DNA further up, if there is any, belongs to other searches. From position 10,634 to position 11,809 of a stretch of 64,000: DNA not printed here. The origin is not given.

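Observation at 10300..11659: GC-rich, hairpin-dense 470-bp non-coding block directly upstream of a second tyrosine-recombinase-like gene.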

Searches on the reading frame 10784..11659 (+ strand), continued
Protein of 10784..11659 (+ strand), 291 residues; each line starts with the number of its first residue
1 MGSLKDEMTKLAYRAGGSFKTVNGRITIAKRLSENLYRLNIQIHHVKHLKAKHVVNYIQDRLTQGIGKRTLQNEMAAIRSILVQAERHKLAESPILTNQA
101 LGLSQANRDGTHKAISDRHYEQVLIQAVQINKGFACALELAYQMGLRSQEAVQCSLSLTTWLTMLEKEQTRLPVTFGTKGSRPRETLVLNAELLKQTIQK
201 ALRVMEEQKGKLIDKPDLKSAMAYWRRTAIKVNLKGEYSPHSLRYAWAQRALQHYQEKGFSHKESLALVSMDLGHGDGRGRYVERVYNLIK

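Call 47: list_cluster_members(proteins=[P0016, P0006, P0042, P0058, P0093, P0064, P0113, P0008, P0070, P0001])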
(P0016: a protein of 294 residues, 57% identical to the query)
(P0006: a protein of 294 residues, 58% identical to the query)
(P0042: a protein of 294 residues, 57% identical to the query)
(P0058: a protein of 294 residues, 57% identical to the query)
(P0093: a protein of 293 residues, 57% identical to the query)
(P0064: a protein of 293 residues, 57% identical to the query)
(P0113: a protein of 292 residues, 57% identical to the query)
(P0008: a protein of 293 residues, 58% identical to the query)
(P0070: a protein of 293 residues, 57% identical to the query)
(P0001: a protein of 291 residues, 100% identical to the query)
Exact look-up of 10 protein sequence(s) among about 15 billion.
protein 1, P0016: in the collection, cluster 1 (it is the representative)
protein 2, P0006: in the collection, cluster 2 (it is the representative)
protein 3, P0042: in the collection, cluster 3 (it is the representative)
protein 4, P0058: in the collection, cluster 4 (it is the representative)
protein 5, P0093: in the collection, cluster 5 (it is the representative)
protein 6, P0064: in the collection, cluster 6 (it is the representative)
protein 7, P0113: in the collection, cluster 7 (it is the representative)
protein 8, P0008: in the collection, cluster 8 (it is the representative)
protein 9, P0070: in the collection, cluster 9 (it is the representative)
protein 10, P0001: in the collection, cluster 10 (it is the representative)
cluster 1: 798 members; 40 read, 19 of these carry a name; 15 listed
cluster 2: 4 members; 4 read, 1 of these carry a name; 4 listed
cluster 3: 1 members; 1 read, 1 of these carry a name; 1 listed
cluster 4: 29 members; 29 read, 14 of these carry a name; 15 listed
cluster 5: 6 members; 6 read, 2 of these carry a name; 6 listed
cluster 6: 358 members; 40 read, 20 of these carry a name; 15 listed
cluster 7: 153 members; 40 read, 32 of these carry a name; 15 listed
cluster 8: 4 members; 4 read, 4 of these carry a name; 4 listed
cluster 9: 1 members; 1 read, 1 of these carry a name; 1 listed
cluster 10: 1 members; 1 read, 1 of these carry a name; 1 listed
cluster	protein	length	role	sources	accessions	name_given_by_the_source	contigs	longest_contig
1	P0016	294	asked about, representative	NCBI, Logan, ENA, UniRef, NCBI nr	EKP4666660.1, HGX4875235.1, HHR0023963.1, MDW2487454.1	integrase domain-containing protein [Escherichia coli] | integrase domain-containing protein n=1 Tax=Escherichia coli TaxID=562 RepID=UPI002964602B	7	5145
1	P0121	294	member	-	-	TPA: DNA-binding protein [Escherichia coli] | integrase | DNA-binding protein n=55 Tax=Enterobacterales TaxID=91347 RepID=A0A2X8Z3R4_ECOLX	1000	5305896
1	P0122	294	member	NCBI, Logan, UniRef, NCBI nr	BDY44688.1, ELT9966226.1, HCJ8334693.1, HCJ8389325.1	TPA: integrase domain-containing protein [Escherichia coli] | integrase domain-containing protein n=1 Tax=Escherichia coli TaxID=562 RepID=UPI000F5376E0 | integrase domain-containing protein [Escherichia coli]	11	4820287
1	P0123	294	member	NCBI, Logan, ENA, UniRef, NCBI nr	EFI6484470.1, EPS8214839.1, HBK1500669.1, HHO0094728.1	integrase domain-containing protein [Escherichia coli] | integrase domain-containing protein n=1 Tax=Escherichia coli TaxID=562 RepID=UPI000B7E2440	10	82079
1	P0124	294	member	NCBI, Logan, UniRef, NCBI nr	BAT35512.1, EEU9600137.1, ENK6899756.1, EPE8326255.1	integrase domain-containing protein [Escherichia albertii] | integrase domain-containing protein n=1 Tax=Escherichia albertii TaxID=208962 ...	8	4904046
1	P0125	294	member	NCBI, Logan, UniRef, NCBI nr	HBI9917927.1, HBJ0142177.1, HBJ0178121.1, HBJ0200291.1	integrase domain-containing protein [Escherichia coli] | integrase domain-containing protein n=1 Tax=Escherichia coli TaxID=562 RepID=UPI00128EAB2E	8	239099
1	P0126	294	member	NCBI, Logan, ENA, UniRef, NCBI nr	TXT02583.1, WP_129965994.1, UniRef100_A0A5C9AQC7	integrase domain-containing protein [Escherichia coli] | DNA-binding protein n=2 Tax=Escherichia coli TaxID=562 RepID=A0A5C9AQC7_ECOLX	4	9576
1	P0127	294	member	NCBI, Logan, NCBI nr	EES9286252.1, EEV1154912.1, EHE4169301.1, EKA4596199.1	DNA-binding protein [Escherichia coli]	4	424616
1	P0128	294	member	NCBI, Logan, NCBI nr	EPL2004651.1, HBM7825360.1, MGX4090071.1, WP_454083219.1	integrase domain-containing protein [Escherichia coli]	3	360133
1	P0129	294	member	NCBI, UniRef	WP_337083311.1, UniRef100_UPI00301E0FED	integrase domain-containing protein [Escherichia coli] | integrase domain-containing protein n=1 Tax=Escherichia coli TaxID=562 RepID=UPI00301E0FED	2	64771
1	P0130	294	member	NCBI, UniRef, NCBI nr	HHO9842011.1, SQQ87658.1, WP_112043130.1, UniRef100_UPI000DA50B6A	TPA: integrase domain-containing protein [Escherichia coli] | integrase domain-containing protein n=1 Tax=Escherichia coli TaxID=562 RepID=UPI000DA50B6A | integrase domain-containing protein [Escherichia coli]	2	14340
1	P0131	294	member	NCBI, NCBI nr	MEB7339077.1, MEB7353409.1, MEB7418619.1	integrase domain-containing protein [Escherichia coli]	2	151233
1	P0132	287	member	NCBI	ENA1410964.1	integrase domain-containing protein, partial [Escherichia coli]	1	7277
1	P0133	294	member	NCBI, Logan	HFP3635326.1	TPA: integrase domain-containing protein [Escherichia coli]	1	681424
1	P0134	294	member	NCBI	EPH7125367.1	integrase domain-containing protein [Escherichia coli]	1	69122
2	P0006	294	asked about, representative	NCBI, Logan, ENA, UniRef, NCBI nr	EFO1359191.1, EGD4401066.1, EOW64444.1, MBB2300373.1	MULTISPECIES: integrase domain-containing protein [Escherichia] | DNA-binding prophage protein n=1 Tax=Escherichia marmotae TaxID=1499973 ...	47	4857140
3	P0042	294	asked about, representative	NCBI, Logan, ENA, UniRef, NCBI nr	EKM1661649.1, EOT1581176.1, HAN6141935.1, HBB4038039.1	integrase domain-containing protein [Escherichia coli] | integrase domain-containing protein n=1 Tax=Escherichia coli TaxID=562 RepID=UPI000BE461BF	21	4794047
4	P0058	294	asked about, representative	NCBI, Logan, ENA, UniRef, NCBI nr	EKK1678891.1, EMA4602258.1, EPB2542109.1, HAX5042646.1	TPA: integrase domain-containing protein [Escherichia coli] | integrase domain-containing protein n=1 Tax=Escherichia coli TaxID=562 RepID=UPI001BE1C66F | integrase domain-containing protein [Escherichia coli]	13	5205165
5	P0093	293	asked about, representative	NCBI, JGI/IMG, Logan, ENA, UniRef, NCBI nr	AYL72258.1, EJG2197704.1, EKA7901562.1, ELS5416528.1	integrase domain-containing protein [Citrobacter freundii] | integrase domain-containing protein n=1 Tax=Citrobacter freundii complex TaxID=1344959 ... | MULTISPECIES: integrase domain-containing protein [Citrobacter]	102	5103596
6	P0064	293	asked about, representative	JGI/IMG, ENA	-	-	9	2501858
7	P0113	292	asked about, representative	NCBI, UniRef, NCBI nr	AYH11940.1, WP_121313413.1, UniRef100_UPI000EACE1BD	DNA-binding protein [Pectobacterium parmentieri] | integrase domain-containing protein n=1 Tax=Pectobacterium parmentieri TaxID=1905730 ... | integrase domain-containing protein [Pectobacterium parmentieri]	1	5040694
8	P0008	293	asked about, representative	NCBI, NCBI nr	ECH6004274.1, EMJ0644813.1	integrase domain-containing protein [Salmonella enterica] | tyrosine-type recombinase/integrase [Salmonella enterica]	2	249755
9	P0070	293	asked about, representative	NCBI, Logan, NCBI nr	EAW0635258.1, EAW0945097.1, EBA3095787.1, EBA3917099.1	integrase domain-containing protein [Salmonella enterica] | DNA-binding protein [Salmonella enterica]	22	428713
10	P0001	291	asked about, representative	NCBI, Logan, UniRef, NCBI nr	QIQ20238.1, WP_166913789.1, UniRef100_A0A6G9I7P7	integrase domain-containing protein [Zophobihabitans entericus] | DNA-binding protein n=1 Tax=Zophobihabitans entericus TaxID=1635327 RepID=A0A6G9I7P7_9GAMM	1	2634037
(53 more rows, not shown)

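Call 56: search_protein_families(library=padloc, proteins=[window:10784-11659:+], max_evalue=0.001)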
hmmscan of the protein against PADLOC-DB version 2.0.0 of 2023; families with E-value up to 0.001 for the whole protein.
window:10784-11659:+ (291 aa): 0 families

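Call 67: search_dna_similar(query=window:10784-11656:+, collection=plasmids, mode=protein, max_rows=40, rows=spread)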
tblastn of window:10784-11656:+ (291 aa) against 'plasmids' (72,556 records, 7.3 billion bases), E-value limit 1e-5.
Records with a match: 51; places in all: 52; records where one place covers at least 80% of the query: 42.
Best place of each record, by identity: <60% 51.
By first word of the organism name: Pantoea 14; Salmonella 11; Klebsiella 11; Erwinia 2; Duffyella 2; Paraburkholderia 2; Burkholderia 2; Caballeronia 2; Citrobacter 1; Serratia 1; and 3 more.
By predicted mobility (MOB-suite, as given by PLSDB): non-mobilizable 38; conjugative 13.
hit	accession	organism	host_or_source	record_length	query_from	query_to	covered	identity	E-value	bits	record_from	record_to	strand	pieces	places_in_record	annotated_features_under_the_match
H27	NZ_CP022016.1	Salmonella enterica subsp. enterica serovar India str. ...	-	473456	1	288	99%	56.4%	6e-92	305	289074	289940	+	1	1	integrase domain-containing protein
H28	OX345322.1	Salmonella enterica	Gallus gallus,Poultry farm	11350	1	290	100%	54.8%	3e-89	296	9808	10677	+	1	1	none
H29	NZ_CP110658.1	Salmonella enterica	stool,Homo sapiens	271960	1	288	99%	55.2%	3e-93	308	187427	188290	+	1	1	integrase domain-containing protein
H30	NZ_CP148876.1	Salmonella enterica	Homo sapiens,single cell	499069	1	290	100%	53.8%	8e-87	290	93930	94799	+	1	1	none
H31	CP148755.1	Salmonella enterica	Pig,single cell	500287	1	290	100%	53.8%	8e-87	290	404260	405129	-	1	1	none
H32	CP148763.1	Salmonella enterica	Pig,single cell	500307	1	290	100%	53.8%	8e-87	290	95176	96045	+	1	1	none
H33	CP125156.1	Klebsiella pneumoniae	-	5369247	1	288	99%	49.8%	4e-77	262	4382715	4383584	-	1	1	integrase domain-containing protein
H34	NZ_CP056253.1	Citrobacter sp. RHBSTW-00903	culture,Wastewater influent sample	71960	7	287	97%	48.8%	3e-71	245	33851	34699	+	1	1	integrase domain-containing protein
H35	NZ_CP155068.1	Pantoea sp. BRR-3P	single cell,Elaeagnus umbellata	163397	2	290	99%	47.3%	6e-71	244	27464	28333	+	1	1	integrase domain-containing protein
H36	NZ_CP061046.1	Salmonella enterica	bacterial culture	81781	4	287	98%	47.9%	1e-71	246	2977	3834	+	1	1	integrase domain-containing protein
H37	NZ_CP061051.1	Salmonella enterica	bacterial culture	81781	4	287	98%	47.9%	1e-71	246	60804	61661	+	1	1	integrase domain-containing protein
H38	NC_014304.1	Erwinia billingiae Eb661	-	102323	2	290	99%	46.9%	1e-69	240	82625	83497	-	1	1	integrase domain-containing protein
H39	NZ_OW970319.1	Pantoea agglomerans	Olive knot caused by Pseudomonas ...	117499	2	290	99%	46.4%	9e-70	241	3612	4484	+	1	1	integrase domain-containing protein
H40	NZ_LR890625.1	Klebsiella pneumoniae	Homo sapiens,urine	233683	7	287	97%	47.4%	3e-70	242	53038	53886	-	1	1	integrase domain-containing protein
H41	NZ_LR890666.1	Klebsiella pneumoniae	Homo sapiens,urine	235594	7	287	97%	47.4%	3e-70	242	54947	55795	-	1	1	integrase domain-containing protein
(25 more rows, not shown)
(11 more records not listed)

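Call 68: find_encoding_contigs(protein=P0016, flank=10000, max_places=5)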
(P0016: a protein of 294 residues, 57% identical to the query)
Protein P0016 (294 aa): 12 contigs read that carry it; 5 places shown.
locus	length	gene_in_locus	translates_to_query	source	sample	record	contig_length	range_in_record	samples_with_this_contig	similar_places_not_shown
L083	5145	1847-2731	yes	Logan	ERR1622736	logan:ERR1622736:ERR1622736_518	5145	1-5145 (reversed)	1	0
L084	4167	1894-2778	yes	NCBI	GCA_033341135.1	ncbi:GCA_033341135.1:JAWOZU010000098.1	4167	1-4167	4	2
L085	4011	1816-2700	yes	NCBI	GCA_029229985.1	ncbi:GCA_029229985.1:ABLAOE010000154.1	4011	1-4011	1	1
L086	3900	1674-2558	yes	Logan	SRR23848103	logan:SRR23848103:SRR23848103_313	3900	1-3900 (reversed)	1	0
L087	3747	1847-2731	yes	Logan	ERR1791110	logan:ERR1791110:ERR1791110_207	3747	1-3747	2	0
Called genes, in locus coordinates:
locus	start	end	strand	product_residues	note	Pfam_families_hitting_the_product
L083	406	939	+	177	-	-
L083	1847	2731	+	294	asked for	PF12834:Phage_int_SAM_2, PF12835:Integrase_1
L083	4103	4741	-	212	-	PF00589:Phage_integrase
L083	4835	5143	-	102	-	PF22022:Phage_int_M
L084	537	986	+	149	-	-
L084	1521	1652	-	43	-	-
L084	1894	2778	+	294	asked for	PF12834:Phage_int_SAM_2, PF12835:Integrase_1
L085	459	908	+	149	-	-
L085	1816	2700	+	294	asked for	PF12834:Phage_int_SAM_2, PF12835:Integrase_1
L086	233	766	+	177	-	-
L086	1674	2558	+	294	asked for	PF12834:Phage_int_SAM_2, PF12835:Integrase_1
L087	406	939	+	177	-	-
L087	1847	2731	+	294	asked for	PF12834:Phage_int_SAM_2, PF12835:Integrase_1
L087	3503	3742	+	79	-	-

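Call 74: search_solved_structures(query=A1, max_evalue=0.01)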
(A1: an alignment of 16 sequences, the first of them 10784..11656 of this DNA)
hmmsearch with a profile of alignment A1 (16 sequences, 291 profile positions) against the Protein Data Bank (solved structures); distinct sequences matched with E-value up to 0.01: 0.

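Call 76: get_annotated_region(hit=H30, flank=9000)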
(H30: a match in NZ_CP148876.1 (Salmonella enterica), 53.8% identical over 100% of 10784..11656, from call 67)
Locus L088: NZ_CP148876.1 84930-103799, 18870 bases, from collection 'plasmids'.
description: Salmonella enterica subsp. enterica serovar Infantis strain Z1322HSL0046 plasmid pZ1322HSL0046-2, complete sequence
organism: Salmonella enterica (NCBI taxid 595)
taxonomy: Bacteria; Pseudomonadota; Gammaproteobacteria; Enterobacterales; Enterobacteriaceae; Salmonella; Salmonella enterica
host: -; source: Homo sapiens,single cell; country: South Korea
typing (MOB-suite, as given by PLSDB): non-mobilizable
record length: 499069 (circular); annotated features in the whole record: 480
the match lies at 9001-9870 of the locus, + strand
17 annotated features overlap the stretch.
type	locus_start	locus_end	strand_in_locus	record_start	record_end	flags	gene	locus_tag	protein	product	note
CDS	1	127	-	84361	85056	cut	-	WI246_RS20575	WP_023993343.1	phosphohydrolase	-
CDS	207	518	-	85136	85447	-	drpB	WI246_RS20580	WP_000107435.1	cell division protein DrpB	-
CDS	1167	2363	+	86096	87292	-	ompS1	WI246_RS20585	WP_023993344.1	porin OmpS1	-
CDS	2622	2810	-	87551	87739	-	-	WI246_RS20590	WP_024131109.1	hypothetical protein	-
CDS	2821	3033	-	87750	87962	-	-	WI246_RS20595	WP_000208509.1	cold-shock protein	-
CDS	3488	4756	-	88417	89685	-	-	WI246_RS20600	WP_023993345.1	Y-family DNA polymerase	-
CDS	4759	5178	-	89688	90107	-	-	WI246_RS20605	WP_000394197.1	translesion error-prone DNA polymerase V autoproteolytic subunit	-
CDS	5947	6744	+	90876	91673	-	mtfA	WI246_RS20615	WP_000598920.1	DgsA anti-repressor MtfA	-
CDS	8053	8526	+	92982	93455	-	-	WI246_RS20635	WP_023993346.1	protease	-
CDS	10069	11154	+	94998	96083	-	-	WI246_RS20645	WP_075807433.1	DNA methyltransferase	GO:0006306 - DNA methylation [Evidence IEA]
CDS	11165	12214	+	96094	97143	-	-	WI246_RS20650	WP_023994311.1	ParA family protein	-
CDS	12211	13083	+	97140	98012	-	-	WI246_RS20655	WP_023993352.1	SIR2 family protein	-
CDS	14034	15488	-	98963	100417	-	-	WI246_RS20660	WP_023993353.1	AMP nucleosidase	GO:0044209 - AMP salvage [Evidence IEA]; GO:0009116 - nucleoside metabolic process [Evidence IEA]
CDS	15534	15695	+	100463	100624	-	-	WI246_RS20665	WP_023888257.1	hypothetical protein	-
CDS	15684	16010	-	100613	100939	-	-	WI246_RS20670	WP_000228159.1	DUF1493 family protein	-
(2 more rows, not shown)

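Call 88: predict_structure(alignment_id=A1)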
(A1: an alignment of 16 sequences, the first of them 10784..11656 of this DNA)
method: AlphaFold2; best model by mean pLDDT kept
length: 291 residues; sequences in the alignment: 16
mean_pLDDT: 88.4   pTM: 0.67
mean pLDDT of the five models: 88.4, 87.7, 87.4, 87.3, 84.6
residues with pLDDT >= 90: 185; 70-90: 81; 50-70: 18; < 50: 7
segments of 3 or more residues with pLDDT < 50: 106-109
pLDDT, mean of each block of 10 residues (from residue 1): 85 86 90 92 91 96 86 92 95 92 62 84 96 96 95 94 97 87 89 98 90 88 94 87 91 94 88 74 61 34
secondary structure, 60 per line:
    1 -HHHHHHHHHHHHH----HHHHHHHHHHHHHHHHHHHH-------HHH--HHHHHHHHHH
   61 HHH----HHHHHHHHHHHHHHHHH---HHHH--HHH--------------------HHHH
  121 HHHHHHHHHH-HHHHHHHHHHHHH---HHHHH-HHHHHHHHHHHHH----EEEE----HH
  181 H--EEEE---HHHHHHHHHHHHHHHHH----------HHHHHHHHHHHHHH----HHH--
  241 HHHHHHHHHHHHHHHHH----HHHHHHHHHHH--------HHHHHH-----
elements in order: H2-14 H19-38 H51-63 H68-84 H88-91 H117-130 H132-144 H148-152 H154-166 E171-174 E184-187 H191-207 H218-231 H241-257 H262-272 H281-286

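Call 91: fold_search(model_id=the predicted structure, library=pdb)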
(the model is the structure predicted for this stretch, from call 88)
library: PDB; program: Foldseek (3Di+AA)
matches with E <= 10: 372; with E <= 0.001: 18
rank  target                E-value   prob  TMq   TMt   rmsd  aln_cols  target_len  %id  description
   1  5hxy_D                9.7e-05  1.00  0.38  0.39  15.0       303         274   12  Crystal structure of XerA recombinase (released 2017-02-01)
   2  6en2_A                1.3e-04  1.00  0.56  0.53   6.7       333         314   11  Structure of the Tn1549 transposon Integrase (aa 82-397, R225K) in complex with a circular intermediate DNA (CI6b-DNA) (released 2018-04-04)
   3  1z1b_B                1.6e-04  1.00  0.53  0.46   7.6       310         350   18  Crystal structure of a lambda integrase dimer bound to a COC' core site (released 2005-06-28)
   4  6emy_B                1.9e-04  1.00  0.58  0.55   6.2       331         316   12  Structure of the Tn1549 transposon Integrase (aa 82-397, Y379F) in complex with transposon right end DNA (released 2018-04-04)
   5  1z1g_A                2.0e-04  1.00  0.51  0.45   7.4       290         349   18  Crystal structure of a lambda integrase tetramer bound to a Holliday junction (released 2005-06-28)
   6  4a8e                  2.4e-04  1.00  0.36  0.38  11.8       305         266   16  The structure of a dimeric Xer recombinase from archaea (released 2012-12-05)
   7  1z19_B                2.7e-04  1.00  0.51  0.52   7.8       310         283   17  Crystal structure of a lambda integrase(75-356) dimer bound to a COC' core site (released 2005-06-28)
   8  6en0_A                2.8e-04  1.00  0.55  0.53   7.1       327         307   13  Structure of the Tn1549 transposon Integrase (aa 82-397) in complex with circular intermediate DNA (CI5-DNA) (released 2018-04-04)
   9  6emy_A                3.0e-04  1.00  0.58  0.55   6.4       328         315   13  Structure of the Tn1549 transposon Integrase (aa 82-397, Y379F) in complex with transposon right end DNA (released 2018-04-04)
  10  1z1b_A                3.3e-04  1.00  0.54  0.47   7.5       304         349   17  Crystal structure of a lambda integrase dimer bound to a COC' core site (released 2005-06-28)
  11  5j0n_G                3.3e-04  1.00  0.50  0.44   7.7       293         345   19  Lambda excision HJ intermediate (released 2017-02-08)
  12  1z1g_B                4.0e-04  1.00  0.51  0.45   7.5       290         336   18  Crystal structure of a lambda integrase tetramer bound to a Holliday junction (released 2005-06-28)
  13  1p7d_A                4.0e-04  1.00  0.51  0.52   7.8       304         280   19  Crystal structure of the Lambda Integrase (residues 75-356) bound to DNA (released 2003-08-12)
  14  1z19_A                4.7e-04  1.00  0.50  0.52   7.6       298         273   18  Crystal structure of a lambda integrase(75-356) dimer bound to a COC' core site (released 2005-06-28)
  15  5j0n_E                5.6e-04  1.00  0.53  0.55   7.0       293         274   15  Lambda excision HJ intermediate (released 2017-02-08)
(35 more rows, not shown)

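Call 95: find_encoding_contigs(protein=P0002, flank=8000, max_places=2)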
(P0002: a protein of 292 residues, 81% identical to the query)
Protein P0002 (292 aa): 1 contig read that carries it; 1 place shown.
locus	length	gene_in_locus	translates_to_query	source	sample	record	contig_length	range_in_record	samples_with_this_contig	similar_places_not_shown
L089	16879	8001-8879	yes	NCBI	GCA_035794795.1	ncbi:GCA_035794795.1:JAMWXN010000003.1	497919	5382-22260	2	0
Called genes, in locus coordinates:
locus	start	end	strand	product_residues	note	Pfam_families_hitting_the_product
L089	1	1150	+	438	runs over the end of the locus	PF00375:SDF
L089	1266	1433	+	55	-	-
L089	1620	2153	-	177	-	PF04307:YdjM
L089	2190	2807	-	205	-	PF00440:TetR_N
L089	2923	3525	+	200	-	PF02525:Flavodoxin_2, PF03358:FMN_red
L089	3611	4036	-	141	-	PF13508:Acetyltransf_7, PF13673:Acetyltransf_10 (weak)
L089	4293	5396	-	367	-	PF18845:baeRF_family3, PF18851:baeRF_family8, PF18855:baeRF_family11, PF18848:baeRF_family6, PF18849:baeRF_family7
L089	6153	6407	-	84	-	PF13560:HTH_31 (weak), PF01381:HTH_3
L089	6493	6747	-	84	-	PF12844:HTH_19 (weak), PF13560:HTH_31 (weak), PF01381:HTH_3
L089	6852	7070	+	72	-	PF13693:HTH_35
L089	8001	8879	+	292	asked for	PF12834:Phage_int_SAM_2, PF12835:Integrase_1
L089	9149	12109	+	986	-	PF02463:SMC_N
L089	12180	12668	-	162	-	-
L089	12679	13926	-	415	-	PF13356:Arm-DNA-bind_3, PF22022:Phage_int_M, PF00589:Phage_integrase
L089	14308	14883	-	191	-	-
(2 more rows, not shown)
